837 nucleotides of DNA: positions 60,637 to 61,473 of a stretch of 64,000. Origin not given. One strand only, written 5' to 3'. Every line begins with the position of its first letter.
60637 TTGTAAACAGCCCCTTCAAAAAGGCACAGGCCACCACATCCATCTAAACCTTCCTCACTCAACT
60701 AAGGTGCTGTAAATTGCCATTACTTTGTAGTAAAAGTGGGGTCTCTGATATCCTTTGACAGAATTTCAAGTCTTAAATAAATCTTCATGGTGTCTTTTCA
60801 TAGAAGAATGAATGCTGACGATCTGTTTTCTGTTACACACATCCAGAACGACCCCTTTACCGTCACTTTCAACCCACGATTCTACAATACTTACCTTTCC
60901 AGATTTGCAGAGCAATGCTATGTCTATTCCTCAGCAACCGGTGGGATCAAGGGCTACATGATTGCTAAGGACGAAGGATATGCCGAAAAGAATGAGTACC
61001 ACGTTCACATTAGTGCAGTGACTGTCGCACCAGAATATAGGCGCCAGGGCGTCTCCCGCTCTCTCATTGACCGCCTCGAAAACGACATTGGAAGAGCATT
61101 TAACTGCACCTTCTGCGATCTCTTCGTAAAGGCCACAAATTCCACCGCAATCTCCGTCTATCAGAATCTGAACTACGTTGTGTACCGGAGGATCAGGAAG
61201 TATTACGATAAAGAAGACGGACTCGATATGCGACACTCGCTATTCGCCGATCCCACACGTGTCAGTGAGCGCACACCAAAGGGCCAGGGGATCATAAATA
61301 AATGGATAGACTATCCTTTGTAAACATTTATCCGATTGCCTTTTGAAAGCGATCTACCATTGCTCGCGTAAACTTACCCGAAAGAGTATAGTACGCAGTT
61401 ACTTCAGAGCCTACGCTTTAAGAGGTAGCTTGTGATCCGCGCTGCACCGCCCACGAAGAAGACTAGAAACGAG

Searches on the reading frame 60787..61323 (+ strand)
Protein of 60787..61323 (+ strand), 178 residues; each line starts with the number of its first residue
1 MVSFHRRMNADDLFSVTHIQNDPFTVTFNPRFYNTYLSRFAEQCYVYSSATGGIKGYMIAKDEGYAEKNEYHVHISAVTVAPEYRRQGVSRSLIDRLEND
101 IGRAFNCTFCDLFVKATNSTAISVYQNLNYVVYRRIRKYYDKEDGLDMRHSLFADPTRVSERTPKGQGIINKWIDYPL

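Call 9: search_protein_families(library=pfam, proteins=[window:60787-61323:+], max_evalue=0.01)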
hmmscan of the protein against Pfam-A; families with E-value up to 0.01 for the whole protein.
window:60787-61323:+ (178 aa): 5 families
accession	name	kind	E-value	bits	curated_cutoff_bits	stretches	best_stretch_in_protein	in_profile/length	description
PF00583.31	Acetyltransf_1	-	5.9e-12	46.3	20.7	1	15-129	3-115/116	Acetyltransferase (GNAT) family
PF13508.13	Acetyltransf_7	-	1.4e-08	35.4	27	1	42-131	3-83/84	Acetyltransferase (GNAT) domain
PF13673.13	Acetyltransf_10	-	2.3e-07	31.2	23.6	1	64-133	44-110/128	Acetyltransferase (GNAT) domain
PF08445.16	FR47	-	2.6e-06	27.8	22.1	1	72-133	21-80/86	FR47-like protein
PF13527.13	Acetyltransf_9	-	0.0012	19.3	25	1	74-100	74-100/127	Acetyltransferase (GNAT) domain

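Call 55: find_encoding_contigs(protein=window:60787-61323:+, flank=10000, max_places=10)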
Protein window:60787-61323:+ (178 aa): 23 contigs read that carry it; 10 places shown.
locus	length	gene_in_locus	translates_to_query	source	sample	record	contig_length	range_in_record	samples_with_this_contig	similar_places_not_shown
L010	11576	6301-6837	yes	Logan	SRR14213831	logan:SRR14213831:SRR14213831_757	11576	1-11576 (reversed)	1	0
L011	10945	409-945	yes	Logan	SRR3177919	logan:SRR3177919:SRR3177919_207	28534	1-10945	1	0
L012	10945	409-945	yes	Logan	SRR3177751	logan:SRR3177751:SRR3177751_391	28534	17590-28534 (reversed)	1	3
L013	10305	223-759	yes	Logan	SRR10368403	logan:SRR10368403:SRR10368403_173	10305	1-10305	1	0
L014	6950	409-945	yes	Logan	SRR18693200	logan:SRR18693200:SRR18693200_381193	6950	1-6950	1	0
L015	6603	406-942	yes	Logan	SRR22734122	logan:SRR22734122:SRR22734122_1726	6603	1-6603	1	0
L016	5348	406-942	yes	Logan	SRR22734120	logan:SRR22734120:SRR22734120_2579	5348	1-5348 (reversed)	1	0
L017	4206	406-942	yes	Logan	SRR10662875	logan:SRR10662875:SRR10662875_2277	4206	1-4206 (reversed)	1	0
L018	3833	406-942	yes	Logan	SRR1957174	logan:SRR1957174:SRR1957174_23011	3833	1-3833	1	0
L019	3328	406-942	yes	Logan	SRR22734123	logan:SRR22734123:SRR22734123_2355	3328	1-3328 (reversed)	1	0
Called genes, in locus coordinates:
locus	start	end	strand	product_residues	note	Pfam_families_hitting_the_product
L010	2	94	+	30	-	?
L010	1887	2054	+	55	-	-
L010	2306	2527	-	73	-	-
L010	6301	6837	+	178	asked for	PF00583:Acetyltransf_1, PF13673:Acetyltransf_10, PF13508:Acetyltransf_7, PF08445:FR47 (weak)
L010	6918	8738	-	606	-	-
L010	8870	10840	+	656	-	-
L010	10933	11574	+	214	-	?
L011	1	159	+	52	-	?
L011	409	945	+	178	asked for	PF00583:Acetyltransf_1, PF13673:Acetyltransf_10, PF13508:Acetyltransf_7, PF08445:FR47 (weak)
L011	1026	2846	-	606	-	-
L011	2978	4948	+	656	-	-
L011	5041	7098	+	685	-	PF00069:Pkinase, PF07714:PK_Tyr_Ser-Thr, PF12796:Ank_2, PF13606:Ank_3 (faint), PF13637:Ank_4 (faint), PF13857:Ank_5 (faint), PF00023:Ank (faint), PF12796:Ank_2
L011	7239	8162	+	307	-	-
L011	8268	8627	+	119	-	-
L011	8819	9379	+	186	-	PF00023:Ank (faint), PF12796:Ank_2, PF13637:Ank_4 (faint), PF13857:Ank_5 (faint), PF13606:Ank_3 (faint)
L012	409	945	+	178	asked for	PF00583:Acetyltransf_1, PF13673:Acetyltransf_10, PF13508:Acetyltransf_7, PF08445:FR47 (weak)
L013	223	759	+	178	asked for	PF00583:Acetyltransf_1, PF13673:Acetyltransf_10, PF13508:Acetyltransf_7, PF08445:FR47 (weak)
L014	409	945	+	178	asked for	PF00583:Acetyltransf_1, PF13673:Acetyltransf_10, PF13508:Acetyltransf_7, PF08445:FR47 (weak)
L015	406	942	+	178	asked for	PF00583:Acetyltransf_1, PF13673:Acetyltransf_10, PF13508:Acetyltransf_7, PF08445:FR47 (weak)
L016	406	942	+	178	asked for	PF00583:Acetyltransf_1, PF13673:Acetyltransf_10, PF13508:Acetyltransf_7, PF08445:FR47 (weak)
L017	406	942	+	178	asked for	PF00583:Acetyltransf_1, PF13673:Acetyltransf_10, PF13508:Acetyltransf_7, PF08445:FR47 (weak)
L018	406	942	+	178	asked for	PF00583:Acetyltransf_1, PF13673:Acetyltransf_10, PF13508:Acetyltransf_7, PF08445:FR47 (weak)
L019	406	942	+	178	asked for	PF00583:Acetyltransf_1, PF13673:Acetyltransf_10, PF13508:Acetyltransf_7, PF08445:FR47 (weak)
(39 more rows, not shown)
